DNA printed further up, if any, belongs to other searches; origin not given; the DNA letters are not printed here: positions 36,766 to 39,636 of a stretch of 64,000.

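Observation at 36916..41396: A two-gene cassette pairs an atypical patatin-like phospholipase with a membrane-embedded metallophosphoesterase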

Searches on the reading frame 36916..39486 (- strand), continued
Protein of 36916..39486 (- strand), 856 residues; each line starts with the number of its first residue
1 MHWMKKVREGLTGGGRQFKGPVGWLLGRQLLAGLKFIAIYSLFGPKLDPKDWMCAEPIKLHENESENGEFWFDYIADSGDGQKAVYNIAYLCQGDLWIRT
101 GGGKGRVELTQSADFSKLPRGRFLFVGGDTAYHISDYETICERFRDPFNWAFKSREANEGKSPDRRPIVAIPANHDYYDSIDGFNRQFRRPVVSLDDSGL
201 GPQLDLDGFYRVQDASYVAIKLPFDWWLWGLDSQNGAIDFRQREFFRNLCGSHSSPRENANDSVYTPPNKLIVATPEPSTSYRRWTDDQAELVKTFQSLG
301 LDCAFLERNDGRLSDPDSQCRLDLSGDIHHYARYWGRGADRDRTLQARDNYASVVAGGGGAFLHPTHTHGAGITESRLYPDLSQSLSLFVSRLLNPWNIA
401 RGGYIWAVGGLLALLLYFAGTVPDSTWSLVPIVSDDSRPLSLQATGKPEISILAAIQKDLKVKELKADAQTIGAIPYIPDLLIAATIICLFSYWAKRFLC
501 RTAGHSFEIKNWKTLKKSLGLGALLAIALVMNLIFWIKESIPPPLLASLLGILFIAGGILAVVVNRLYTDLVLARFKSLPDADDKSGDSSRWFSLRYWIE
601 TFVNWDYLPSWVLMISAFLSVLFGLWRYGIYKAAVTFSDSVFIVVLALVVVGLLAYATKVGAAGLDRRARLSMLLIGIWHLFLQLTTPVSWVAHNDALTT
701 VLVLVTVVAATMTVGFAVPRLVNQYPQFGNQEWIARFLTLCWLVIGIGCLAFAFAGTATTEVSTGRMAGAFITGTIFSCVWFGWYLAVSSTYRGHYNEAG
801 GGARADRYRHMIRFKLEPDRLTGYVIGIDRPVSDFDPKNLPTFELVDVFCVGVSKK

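Call 38: predict_structure(alignment_id=A3)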
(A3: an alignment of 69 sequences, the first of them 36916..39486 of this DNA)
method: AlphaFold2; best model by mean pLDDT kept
length: 856 residues; sequences in the alignment: 69
mean_pLDDT: 81.8   pTM: 0.83
mean pLDDT of the five models: 81.8, 81.8, 81.4, 80.6, 79.0
residues with pLDDT >= 90: 349; 70-90: 313; 50-70: 156; < 50: 38
segments of 3 or more residues with pLDDT < 50: 8-13, 177-181, 252-260, 589-593
pLDDT, mean of each block of 10 residues (from residue 1): 47 65 66 62 58 80 88 82 90 92 80 92 83 63 88 94 94 59 74 61 80 91 96 86 88 48 76 90 86 94 94 91 81 86 76 80 54 84 85 92 88 92 78 62 54 78 66 71 95 88 62 89 96 89 88 94 89 76 51 57 79 94 87 84 89 83 82 92 94 91 96 94 82 92 97 81 89 97 92 70 79 96 94 90 93 77
secondary structure, 60 per line:
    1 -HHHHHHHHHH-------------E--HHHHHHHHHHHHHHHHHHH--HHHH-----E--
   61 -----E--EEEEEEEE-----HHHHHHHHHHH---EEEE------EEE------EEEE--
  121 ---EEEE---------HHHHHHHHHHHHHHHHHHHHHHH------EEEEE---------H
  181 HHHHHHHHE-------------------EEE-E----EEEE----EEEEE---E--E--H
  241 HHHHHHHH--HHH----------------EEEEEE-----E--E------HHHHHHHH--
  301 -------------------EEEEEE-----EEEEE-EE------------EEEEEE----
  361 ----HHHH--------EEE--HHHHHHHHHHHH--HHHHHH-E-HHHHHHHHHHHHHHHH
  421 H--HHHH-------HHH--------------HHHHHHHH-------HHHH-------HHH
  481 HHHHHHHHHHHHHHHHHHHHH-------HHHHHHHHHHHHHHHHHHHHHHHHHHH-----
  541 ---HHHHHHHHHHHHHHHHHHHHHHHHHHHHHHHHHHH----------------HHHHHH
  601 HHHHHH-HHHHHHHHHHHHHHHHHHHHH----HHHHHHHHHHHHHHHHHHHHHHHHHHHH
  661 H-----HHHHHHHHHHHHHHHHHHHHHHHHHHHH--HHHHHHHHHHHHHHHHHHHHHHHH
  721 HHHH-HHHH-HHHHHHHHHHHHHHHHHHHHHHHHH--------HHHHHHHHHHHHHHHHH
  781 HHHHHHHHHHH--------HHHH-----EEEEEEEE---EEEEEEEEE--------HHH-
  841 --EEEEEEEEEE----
elements in order (helices of 4 or more, strands of 3 or more residues): H2-11 H28-46 H49-52 E69-76 H82-92 E96-99 E106-108 E115-118 E124-127 H137-159 E166-170 H180-188 E209-211 E218-221 E226-230 H240-248 E270-275 H291-298 E320-325 E331-335 E351-356 H365-368 E377-379 H382-393 H396-401 H405-421 H424-427 H452-459 H467-470 H478-501 H509-535 H544-578 H595-606 H608-628 H633-661 H667-694 H697-724 H726-729 H731-755 H764-791 H800-803 E809-816 E820-828 E843-852

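Call 42: fold_search(model_id=the predicted structure, library=pdb)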
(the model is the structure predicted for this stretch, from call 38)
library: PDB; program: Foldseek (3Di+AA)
matches with E <= 10: 162; with E <= 0.001: 0
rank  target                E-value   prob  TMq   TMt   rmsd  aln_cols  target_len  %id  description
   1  8kgi_A                1.8e-01  0.09  0.08  0.13  24.6       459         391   13  Molecular mechanism of prostaglandin transporter SLCO2A1 (released 2024-08-21)
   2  7xbd_A                3.7e-01  0.21  0.08  0.18  17.9       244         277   16  Cryo-EM structure of human galanin receptor 2 (released 2022-07-13)
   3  8zmg_B                4.9e-01  0.11  0.08  0.15  27.4       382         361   14  Crystal structure of an inverse agonist antipsychotic drug pimavanserin-bound 5-HT2A (released 2024-08-28)
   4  8pnl_A                7.7e-01  0.08  0.10  0.15  24.3       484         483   15  Outward-open conformation of a Major Facilitator Superfamily (MFS) transporter MHAS2168, a homologue of Rv1410 from M. (released 2023-10-18)
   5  7qso_L                8.5e-01  0.07  0.08  0.10  21.9       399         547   10  Bovine complex I in lipid nanodisc, State 3 (Slack) (released 2022-05-25)
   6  7a27_CCC              8.8e-01  0.07  0.08  0.15  33.0       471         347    8  Structure of soluble SmhA crystal form 2 of the tripartite alpha-pore forming toxin, Smh, from Serratia marcescens. (released 2021-03-31)
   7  8xsm                  9.7e-01  0.06  0.09  0.14  23.8       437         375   14  transporter (released 2025-01-15)
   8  4gby                  1.2e+00  0.06  0.10  0.16  26.0       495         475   12  The structure of the MFS (major facilitator superfamily) proton:xylose symporter XylE bound to D-xylose (released 2012-10-17)
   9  7a27_GGG              1.2e+00  0.03  0.07  0.13  30.3       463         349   10  Structure of soluble SmhA crystal form 2 of the tripartite alpha-pore forming toxin, Smh, from Serratia marcescens. (released 2021-03-31)
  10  7a26_AAA              1.4e+00  0.06  0.07  0.16  28.7       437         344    8  Structure of soluble SmhA crystal form 1 of the tripartite alpha-pore forming toxin, Smh, from Serratia marcescens. (released 2021-03-31)
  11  7a26_CCC              1.4e+00  0.06  0.08  0.16  31.4       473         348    8  Structure of soluble SmhA crystal form 1 of the tripartite alpha-pore forming toxin, Smh, from Serratia marcescens. (released 2021-03-31)
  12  7a27_AAA              1.4e+00  0.04  0.07  0.15  31.3       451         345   12  Structure of soluble SmhA crystal form 2 of the tripartite alpha-pore forming toxin, Smh, from Serratia marcescens. (released 2021-03-31)
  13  4gp5_A                1.5e+00  0.03  0.07  0.10  27.4       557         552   13  Structure of Recombinant Cytochrome ba3 Oxidase mutant Y133W from Thermus thermophilus (released 2013-01-16)
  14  7zdu_D                1.5e+00  0.06  0.08  0.10  24.5       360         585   16  Occ(apo/return) conformation of CydDC mutant (E500Q.C) in ATP(CydC)/ATP(CydD) bound state (Dataset-19) (released 2023-04-19)
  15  5zkq_A                1.7e+00  0.08  0.08  0.19  19.2       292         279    9  Crystal structure of the human platelet-activating factor receptor in complex with ABT-491 (released 2018-06-20)
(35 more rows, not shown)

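Call 44: search_protein_families(library=pfam, proteins=[P0104, P0109, P0113, P0098, P0007, P0044, P0088, P0032], max_evalue=0.1)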
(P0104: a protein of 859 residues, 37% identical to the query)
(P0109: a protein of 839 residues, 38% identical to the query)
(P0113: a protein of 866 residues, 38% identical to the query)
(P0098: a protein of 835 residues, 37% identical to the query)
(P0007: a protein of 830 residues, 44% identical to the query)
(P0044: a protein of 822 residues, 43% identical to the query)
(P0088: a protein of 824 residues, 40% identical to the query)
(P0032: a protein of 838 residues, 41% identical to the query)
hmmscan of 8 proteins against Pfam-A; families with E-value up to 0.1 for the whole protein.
P0104 (859 aa): 1 family
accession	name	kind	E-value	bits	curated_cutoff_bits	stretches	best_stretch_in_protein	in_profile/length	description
PF00149.33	Metallophos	-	3.6e-05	24.7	21.5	1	133-306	32-177/191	Calcineurin-like phosphoesterase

P0109 (839 aa): 1 family
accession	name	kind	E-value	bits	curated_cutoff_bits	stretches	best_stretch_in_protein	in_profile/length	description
PF00149.33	Metallophos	-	0.0049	17.8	21.5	1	111-194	30-104/191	Calcineurin-like phosphoesterase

P0113 (866 aa): 1 family
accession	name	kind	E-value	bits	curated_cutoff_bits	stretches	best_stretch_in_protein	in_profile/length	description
PF00149.33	Metallophos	-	0.02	15.8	21.5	1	173-271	33-109/191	Calcineurin-like phosphoesterase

P0098 (835 aa): 1 family
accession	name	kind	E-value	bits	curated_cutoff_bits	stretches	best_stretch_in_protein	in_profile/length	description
PF00149.33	Metallophos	-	0.0004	21.3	21.5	1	87-297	8-165/191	Calcineurin-like phosphoesterase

P0007 (830 aa): 1 family
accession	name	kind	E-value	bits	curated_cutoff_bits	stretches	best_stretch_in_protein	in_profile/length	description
PF00149.33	Metallophos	-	0.0035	18.2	21.5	1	126-200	30-92/191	Calcineurin-like phosphoesterase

P0044 (822 aa): 1 family
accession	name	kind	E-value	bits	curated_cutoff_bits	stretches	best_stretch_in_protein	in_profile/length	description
PF00149.33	Metallophos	-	0.079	13.8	21.5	0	118-267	29-164/191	Calcineurin-like phosphoesterase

P0088 (824 aa): 0 families

P0032 (838 aa): 0 families

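Call 55: find_encoding_contigs(protein=P0009, flank=8000, max_places=2)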
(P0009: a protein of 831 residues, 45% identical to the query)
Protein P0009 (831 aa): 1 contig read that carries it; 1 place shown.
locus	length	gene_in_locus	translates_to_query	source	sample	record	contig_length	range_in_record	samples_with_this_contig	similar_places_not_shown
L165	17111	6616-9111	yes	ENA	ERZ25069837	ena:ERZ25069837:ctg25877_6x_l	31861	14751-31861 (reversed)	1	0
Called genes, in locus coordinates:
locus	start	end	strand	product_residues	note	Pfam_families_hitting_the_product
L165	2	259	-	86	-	?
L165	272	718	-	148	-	PF01592:NifU_N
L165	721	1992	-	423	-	PF00155:Aminotran_1_2, PF00266:Aminotran_5, PF01041:DegT_DnrJ_EryC1 (weak), PF01212:Beta_elim_lyase (weak)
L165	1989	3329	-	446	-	PF19295:SufBD_N, PF01458:SUFBD_core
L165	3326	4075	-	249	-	PF00005:ABC_tran, PF02463:SMC_N (faint)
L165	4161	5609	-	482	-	PF19295:SufBD_N, PF01458:SUFBD_core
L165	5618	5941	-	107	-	PF01521:Fe-S_biosyn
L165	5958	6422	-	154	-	PF02082:Rrf2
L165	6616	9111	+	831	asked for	-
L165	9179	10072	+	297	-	PF01259:SAICAR_synt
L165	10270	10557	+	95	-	-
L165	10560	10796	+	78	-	-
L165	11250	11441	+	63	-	-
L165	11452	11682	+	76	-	-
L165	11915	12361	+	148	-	PF01259:SAICAR_synt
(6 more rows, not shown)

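Call 56: find_encoding_contigs(protein=P0004, flank=8000, max_places=2)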
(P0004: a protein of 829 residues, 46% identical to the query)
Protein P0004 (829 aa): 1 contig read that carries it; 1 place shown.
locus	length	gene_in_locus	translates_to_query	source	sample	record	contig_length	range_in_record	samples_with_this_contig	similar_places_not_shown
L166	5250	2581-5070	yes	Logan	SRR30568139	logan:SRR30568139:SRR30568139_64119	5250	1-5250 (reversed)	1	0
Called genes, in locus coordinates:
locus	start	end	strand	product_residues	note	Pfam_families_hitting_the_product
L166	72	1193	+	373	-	PF01370:Epimerase, PF04321:RmlD_sub_bind, PF16363:GDP_Man_Dehyd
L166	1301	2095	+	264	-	PF02563:Poly_export, PF10531:SLBB, PF22461:SLBB_2 (weak)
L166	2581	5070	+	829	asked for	-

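Call 84: search_protein_families(library=pfam, alignment_id=A6, max_evalue=0.00001)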
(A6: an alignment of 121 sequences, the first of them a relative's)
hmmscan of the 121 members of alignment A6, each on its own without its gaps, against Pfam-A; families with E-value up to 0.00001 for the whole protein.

A. member 1, L002:2904-3509:+ (201 aa): 0 families

B. families by the number of members that match (of 121 scanned): 100 families (the first 25 are shown)
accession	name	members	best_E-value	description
PF04030.19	ALO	14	2.9e-30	D-arabinono-1,4-lactone oxidase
PF01565.28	FAD_binding_4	13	1.9e-21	FAD binding domain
PF00551.24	Formyl_trans_N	6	9.6e-59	Formyl transferase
PF02769.27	AIRS_C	6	1.7e-29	AIR synthase related protein, C-terminal domain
PF00586.29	AIRS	6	1.8e-25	AIR synthase related protein, N-terminal domain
PF00561.26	Abhydrolase_1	4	2.4e-28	alpha/beta hydrolase fold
PF00958.27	GMP_synt_C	3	9.7e-46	GMP synthase C terminal domain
PF00117.34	GATase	3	3.6e-44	Glutamine amidotransferase class-I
PF01764.32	Lipase_3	3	5.4e-21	Lipase (class 3)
PF07722.19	Peptidase_C26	3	9.7e-12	Peptidase C26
PF02540.23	NAD_synthase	3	1.3e-10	NAD synthase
PF13365.12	Trypsin_2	2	1.8e-34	Trypsin-like peptidase domain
PF13180.12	PDZ_2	2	4e-28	PDZ domain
PF10974.15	DUF2804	2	7.1e-26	Domain of unknown function (DUF2804)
PF17820.7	PDZ_6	2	6.1e-23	PDZ domain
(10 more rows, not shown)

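Call 85: search_protein_families(library=padloc, alignment_id=A6, max_evalue=0.00001)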
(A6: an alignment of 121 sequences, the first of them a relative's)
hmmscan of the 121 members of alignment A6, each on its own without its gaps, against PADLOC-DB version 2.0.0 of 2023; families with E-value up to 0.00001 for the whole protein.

A. member 1, L002:2904-3509:+ (201 aa): 0 families

B. families by the number of members that match (of 121 scanned): 7 families
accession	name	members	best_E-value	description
PDLC04134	mad2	4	1e-27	mads_2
PDLC02960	RT-Protease_XI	2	1.3e-13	single gene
PDLC02959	RT-Protease_XI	2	3.9e-13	single gene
PDLC03855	LmuA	2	1.1e-09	-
PDLC05022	PDC-S45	2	2.6e-08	-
PDLC03647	REase_III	1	3.5e-40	Type III restriction enzyme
PDLC04559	PDC-M28B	1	4.9e-08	-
